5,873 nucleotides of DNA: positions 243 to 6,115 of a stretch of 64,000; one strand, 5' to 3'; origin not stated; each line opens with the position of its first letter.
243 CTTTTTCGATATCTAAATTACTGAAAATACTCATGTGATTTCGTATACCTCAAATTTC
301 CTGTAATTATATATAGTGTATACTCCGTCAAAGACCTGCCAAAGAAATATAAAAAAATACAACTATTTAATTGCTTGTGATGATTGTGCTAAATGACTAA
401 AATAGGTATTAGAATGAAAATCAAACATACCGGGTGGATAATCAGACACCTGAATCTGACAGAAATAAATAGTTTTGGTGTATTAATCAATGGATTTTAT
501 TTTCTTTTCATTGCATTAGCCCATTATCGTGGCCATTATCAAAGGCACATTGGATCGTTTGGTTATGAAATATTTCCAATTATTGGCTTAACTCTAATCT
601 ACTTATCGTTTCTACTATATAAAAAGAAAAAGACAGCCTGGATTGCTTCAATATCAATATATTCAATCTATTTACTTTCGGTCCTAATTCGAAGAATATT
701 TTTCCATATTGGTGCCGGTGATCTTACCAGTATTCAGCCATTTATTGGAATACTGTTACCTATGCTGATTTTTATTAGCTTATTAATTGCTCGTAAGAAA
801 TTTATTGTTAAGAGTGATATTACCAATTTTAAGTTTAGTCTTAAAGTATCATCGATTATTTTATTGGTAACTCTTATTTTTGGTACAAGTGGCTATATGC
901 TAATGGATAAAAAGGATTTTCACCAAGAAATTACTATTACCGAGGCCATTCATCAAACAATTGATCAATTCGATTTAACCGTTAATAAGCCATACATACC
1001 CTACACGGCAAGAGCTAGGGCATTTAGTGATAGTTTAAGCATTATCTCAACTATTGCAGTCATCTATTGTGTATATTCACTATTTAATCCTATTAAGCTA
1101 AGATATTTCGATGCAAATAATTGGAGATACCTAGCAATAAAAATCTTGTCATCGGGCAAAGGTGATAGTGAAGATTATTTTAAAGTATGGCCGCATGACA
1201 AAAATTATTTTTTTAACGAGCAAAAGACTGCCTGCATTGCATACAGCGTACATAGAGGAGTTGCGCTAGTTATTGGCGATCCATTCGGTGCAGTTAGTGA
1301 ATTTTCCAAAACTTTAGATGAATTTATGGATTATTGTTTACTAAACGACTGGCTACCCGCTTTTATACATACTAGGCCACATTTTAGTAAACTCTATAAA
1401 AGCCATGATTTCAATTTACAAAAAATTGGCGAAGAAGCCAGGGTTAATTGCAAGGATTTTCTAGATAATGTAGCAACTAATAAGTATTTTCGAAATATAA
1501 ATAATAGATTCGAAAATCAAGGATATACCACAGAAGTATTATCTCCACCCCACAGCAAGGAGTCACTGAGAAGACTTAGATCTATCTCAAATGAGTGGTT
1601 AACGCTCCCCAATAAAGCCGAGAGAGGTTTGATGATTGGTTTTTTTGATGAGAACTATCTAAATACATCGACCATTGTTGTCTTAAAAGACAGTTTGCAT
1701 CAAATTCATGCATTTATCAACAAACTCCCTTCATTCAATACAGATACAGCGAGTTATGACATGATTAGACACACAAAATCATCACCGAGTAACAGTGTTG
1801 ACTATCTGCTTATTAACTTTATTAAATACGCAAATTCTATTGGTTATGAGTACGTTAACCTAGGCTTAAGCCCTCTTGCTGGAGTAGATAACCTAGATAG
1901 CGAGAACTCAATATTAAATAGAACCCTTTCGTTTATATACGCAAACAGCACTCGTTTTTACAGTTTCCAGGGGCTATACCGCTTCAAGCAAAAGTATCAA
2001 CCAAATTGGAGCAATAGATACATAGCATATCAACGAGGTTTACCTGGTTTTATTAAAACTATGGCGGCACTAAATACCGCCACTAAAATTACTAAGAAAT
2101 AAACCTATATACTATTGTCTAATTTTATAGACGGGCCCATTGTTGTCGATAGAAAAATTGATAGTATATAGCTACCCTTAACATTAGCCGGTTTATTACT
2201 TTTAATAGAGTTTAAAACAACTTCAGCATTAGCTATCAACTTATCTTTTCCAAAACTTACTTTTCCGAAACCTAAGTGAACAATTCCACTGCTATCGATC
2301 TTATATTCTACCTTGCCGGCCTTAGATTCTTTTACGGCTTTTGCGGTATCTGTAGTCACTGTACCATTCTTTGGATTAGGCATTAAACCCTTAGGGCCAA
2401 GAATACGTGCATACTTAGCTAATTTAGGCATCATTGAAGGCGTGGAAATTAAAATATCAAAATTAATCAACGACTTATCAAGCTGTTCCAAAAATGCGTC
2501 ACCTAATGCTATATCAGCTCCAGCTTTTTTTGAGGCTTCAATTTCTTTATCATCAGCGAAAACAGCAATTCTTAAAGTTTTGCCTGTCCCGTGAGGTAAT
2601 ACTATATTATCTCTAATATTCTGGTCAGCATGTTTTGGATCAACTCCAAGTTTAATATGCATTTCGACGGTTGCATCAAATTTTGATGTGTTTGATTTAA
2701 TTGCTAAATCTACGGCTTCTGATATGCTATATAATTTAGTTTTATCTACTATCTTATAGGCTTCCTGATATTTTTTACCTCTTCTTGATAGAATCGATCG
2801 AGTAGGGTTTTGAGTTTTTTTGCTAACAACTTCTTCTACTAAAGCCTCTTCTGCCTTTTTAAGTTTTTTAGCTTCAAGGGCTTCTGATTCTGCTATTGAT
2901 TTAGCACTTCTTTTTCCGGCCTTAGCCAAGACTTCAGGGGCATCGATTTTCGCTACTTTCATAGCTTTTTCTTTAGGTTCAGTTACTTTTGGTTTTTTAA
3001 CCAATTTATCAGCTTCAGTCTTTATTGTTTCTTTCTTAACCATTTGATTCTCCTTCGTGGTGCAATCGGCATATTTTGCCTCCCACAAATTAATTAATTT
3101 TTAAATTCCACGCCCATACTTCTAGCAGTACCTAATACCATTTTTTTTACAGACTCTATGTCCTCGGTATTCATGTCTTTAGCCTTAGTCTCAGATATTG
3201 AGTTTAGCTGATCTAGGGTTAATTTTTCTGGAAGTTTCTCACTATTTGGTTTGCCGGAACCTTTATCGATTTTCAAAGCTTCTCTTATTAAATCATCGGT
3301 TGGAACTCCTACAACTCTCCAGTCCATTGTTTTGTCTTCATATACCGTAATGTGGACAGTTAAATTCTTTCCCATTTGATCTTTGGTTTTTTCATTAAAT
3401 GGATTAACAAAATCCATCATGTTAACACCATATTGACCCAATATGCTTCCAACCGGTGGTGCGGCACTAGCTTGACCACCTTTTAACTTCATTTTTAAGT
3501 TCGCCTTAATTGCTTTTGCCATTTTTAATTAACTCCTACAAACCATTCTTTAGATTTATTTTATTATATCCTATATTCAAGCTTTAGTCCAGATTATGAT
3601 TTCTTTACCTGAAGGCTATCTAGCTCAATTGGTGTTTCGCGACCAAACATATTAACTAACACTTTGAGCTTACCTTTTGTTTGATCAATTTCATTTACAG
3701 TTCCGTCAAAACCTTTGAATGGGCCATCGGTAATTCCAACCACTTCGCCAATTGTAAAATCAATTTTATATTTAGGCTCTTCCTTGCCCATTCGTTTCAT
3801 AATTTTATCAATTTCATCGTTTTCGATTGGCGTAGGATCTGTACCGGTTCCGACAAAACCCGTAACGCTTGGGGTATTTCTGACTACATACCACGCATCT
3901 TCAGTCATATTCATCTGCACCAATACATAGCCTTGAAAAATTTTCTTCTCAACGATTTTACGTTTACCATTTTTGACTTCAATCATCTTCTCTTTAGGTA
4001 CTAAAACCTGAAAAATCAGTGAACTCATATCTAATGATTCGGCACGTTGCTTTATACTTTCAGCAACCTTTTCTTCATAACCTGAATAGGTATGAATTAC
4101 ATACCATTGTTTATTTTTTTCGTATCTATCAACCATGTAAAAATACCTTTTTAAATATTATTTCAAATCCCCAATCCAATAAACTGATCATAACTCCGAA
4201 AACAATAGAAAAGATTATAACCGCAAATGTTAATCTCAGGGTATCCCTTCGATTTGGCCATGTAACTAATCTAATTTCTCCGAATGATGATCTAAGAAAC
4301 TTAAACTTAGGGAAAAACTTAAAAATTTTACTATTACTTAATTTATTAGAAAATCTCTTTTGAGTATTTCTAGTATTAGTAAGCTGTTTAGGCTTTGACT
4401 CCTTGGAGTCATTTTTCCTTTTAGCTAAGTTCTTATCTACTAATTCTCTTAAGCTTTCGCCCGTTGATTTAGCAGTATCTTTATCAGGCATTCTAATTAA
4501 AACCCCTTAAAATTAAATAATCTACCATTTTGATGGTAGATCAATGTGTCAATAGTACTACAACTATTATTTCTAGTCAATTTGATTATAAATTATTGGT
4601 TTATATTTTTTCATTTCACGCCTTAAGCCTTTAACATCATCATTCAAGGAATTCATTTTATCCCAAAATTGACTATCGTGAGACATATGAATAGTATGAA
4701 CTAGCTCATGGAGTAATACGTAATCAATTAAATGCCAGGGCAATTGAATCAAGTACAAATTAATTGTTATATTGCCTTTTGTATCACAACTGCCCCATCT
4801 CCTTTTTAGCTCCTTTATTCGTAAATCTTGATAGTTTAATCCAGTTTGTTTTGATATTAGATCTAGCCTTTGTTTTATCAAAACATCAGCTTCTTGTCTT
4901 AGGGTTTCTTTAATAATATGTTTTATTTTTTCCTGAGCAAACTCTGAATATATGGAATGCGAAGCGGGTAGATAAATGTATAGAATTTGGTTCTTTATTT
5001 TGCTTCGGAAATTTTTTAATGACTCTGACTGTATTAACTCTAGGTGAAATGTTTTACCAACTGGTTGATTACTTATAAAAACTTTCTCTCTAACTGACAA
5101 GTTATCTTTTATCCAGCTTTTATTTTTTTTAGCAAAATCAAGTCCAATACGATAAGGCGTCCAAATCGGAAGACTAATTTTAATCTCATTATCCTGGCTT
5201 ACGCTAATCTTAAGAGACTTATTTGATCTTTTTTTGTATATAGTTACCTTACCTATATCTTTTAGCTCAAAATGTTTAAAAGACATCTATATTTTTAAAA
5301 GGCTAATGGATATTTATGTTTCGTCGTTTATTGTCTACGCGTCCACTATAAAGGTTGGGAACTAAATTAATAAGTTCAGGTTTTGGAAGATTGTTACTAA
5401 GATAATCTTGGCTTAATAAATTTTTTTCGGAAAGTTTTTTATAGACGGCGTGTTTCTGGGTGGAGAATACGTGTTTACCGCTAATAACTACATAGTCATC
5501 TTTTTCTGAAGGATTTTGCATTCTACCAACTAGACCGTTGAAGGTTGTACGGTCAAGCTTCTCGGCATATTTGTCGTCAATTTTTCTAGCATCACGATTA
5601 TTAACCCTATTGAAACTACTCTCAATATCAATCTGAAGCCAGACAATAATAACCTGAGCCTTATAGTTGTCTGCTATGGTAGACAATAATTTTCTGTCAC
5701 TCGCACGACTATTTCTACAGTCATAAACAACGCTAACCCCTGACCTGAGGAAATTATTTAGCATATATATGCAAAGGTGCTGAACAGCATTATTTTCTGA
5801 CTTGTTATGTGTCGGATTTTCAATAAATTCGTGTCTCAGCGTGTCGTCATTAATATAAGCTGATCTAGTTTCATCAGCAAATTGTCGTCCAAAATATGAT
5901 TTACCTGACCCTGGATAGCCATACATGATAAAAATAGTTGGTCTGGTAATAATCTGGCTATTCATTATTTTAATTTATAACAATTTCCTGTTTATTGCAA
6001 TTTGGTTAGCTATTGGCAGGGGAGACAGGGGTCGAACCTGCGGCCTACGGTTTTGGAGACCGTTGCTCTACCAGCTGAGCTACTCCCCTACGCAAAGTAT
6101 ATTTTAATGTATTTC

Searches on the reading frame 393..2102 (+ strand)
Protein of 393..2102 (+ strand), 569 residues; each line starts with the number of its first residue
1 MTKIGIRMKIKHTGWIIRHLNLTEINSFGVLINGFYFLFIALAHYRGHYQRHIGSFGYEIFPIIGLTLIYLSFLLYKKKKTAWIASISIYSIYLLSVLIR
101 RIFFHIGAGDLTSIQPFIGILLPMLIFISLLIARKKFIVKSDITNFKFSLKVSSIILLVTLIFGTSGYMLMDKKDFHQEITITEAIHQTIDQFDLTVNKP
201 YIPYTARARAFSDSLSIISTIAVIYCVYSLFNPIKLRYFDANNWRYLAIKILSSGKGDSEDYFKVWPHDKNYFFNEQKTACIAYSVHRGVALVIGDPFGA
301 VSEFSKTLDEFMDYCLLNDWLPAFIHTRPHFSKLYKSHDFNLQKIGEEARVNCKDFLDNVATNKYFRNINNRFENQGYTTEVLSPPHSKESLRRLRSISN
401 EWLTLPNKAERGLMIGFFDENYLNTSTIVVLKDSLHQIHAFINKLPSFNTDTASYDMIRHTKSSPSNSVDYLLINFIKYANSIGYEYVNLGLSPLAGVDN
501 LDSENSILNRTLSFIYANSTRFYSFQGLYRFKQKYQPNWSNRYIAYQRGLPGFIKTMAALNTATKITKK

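Call 10: search_protein_families(library=pfam, proteins=[window:393-2102:+])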
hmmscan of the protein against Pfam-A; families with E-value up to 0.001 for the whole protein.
window:393-2102:+ (569 aa): 1 family
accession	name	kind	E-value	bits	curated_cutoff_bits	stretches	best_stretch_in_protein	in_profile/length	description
PF09924.15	LPG_synthase_C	-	2.7e-66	224.1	27.5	1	253-546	6-298/298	Phosphatidylglycerol lysyltransferase, C-terminal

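Call 51: find_encoding_contigs(protein=window:393-2102:+, flank=10000, max_places=6)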
Protein window:393-2102:+ (569 aa): 3 contigs read that carry it; 2 places shown.
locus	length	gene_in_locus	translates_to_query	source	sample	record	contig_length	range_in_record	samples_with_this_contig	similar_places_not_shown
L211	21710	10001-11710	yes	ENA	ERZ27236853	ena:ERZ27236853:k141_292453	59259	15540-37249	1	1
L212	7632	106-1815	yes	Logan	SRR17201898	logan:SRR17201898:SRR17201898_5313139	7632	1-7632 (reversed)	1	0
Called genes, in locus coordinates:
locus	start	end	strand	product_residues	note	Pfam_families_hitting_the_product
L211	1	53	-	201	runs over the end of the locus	PF21176:RecR_HhH, PF01751:Toprim, PF13662:Toprim_4, PF21175:RecR_C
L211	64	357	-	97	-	PF02575:YbaB_DNA_bd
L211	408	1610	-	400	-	-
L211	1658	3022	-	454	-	PF00772:DnaB, PF03796:DnaB_C, PF06745:ATPase (weak), PF13481:AAA_25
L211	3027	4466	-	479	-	PF05496:RuvB_N (faint), PF13177:DNA_pol3_delta2, PF00004:AAA, PF07728:AAA_5 (weak), PF13173:AAA_14 (weak), PF13401:AAA_22 (faint), PF22608:DNAX_ATPase_lid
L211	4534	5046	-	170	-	-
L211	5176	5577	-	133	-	PF16320:Ribosomal_L12_N, PF00542:Ribosomal_L12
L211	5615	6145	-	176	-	PF00466:Ribosomal_L10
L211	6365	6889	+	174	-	-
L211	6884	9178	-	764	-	PF02223:Thymidylate_kin, PF02511:Thy1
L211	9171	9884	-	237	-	PF22769:DCD, PF00692:dUTPase (weak)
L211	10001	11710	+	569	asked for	PF09924:LPG_synthase_C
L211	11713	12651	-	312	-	PF00687:Ribosomal_L1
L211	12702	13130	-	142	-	PF03946:Ribosomal_L11_N, PF00298:Ribosomal_L11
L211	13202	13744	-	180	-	PF02357:NusG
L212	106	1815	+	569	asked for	PF09924:LPG_synthase_C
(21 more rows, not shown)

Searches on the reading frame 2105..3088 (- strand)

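Call 10: search_protein_families(library=pfam, proteins=[window:2105-3088:-])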
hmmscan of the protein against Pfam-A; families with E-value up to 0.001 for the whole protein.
window:2105-3088:- (327 aa): 1 family
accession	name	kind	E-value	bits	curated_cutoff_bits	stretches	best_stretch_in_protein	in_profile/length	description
PF00687.26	Ribosomal_L1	-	2.1e-58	197.6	32.2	1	131-319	3-198/198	Ribosomal protein L1p/L10e family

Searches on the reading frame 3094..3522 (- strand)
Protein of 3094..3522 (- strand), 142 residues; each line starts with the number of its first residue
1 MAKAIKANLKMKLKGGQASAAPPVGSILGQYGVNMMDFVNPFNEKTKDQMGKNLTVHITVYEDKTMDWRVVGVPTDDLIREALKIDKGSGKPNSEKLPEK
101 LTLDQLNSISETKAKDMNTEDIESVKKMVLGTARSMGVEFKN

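Call 10: search_protein_families(library=pfam, proteins=[window:3094-3522:-])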
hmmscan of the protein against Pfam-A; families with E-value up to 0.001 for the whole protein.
window:3094-3522:- (142 aa): 2 families
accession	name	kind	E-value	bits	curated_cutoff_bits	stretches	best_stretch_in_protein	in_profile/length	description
PF03946.19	Ribosomal_L11_N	-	2.2e-21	75.8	32.9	1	10-65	2-57/58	Ribosomal protein L11, N-terminal domain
PF00298.24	Ribosomal_L11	-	1.9e-19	70.3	21.4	1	74-139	4-68/69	Ribosomal protein L11, RNA binding domain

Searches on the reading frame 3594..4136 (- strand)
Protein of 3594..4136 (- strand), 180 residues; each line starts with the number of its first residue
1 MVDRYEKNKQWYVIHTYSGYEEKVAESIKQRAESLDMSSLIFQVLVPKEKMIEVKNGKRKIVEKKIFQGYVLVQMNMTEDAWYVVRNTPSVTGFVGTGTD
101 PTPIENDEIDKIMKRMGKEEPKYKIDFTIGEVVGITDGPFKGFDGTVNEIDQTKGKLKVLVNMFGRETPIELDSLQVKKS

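Call 10: search_protein_families(library=pfam, proteins=[window:3594-4136:-])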
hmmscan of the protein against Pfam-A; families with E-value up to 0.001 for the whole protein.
window:3594-4136:- (180 aa): 2 families
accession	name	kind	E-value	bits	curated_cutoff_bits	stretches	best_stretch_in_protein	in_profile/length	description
PF02357.24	NusG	-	4e-31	107.8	22.2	1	9-113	1-93/93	Transcription termination factor nusG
PF00467.35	KOW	-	0.00032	20.9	22.3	1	130-161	2-31/32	KOW motif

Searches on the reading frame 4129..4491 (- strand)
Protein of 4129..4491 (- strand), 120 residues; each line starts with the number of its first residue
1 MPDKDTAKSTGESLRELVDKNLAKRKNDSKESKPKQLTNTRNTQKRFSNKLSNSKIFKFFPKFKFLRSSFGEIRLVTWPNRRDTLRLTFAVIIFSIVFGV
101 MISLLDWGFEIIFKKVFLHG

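Call 10: search_protein_families(library=pfam, proteins=[window:4129-4491:-])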
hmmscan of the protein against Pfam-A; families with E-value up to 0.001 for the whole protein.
window:4129-4491:- (120 aa): 1 family
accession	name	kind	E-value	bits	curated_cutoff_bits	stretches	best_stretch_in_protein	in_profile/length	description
PF00584.25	SecE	-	3e-16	59.5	22.7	1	63-116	1-54/55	SecE/Sec61-gamma subunits of protein translocation complex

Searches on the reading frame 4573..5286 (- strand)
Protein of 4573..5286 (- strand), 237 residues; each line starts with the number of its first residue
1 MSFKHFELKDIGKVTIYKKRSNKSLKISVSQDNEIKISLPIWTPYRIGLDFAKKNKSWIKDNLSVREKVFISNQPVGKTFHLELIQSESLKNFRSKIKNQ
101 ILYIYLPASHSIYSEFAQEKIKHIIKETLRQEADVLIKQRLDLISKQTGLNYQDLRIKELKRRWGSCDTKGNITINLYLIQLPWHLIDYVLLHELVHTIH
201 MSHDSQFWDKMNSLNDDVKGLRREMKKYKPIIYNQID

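Call 10: search_protein_families(library=pfam, proteins=[window:4573-5286:-])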
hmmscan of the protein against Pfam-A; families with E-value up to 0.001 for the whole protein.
window:4573-5286:- (237 aa): 3 families
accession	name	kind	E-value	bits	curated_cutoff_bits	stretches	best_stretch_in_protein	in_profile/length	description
PF01863.23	YgjP-like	-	6.6e-41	141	26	1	23-227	1-206/207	YgjP-like, metallopeptidase domain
PF08325.16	WLM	-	6.8e-09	36.5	26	1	182-222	78-118/190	WLM domain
PF10263.15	SprT-like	-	0.00019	21.7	25.6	1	158-221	27-102/108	SprT-like family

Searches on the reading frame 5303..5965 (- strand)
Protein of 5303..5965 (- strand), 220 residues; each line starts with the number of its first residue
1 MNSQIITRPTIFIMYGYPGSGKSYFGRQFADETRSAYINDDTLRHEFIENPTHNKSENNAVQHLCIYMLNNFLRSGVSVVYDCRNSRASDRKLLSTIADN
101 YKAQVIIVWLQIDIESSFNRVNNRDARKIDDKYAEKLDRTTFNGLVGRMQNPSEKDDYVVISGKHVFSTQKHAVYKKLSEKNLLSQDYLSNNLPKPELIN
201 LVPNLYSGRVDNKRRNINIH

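Call 10: search_protein_families(library=pfam, proteins=[window:5303-5965:-])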
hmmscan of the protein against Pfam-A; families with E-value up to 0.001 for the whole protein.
window:5303-5965:- (220 aa): 5 families
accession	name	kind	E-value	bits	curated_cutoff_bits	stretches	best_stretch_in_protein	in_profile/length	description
PF13671.12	AAA_33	-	7.4e-14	52.7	27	1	12-131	2-125/143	AAA domain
PF08433.16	KTI12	-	3.7e-08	33.7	22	1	13-155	5-143/271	Chromatin associated protein KTI12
PF01202.28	SKI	-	5.7e-05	23.7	22.1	1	18-130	1-111/159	Shikimate kinase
PF06414.18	Zeta_toxin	-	7.3e-05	22.7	22.3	1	7-128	14-147/199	Zeta toxin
PF01591.24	6PF2K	-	0.0009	19.1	27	0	54-150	78-170/223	6-phosphofructo-2-kinase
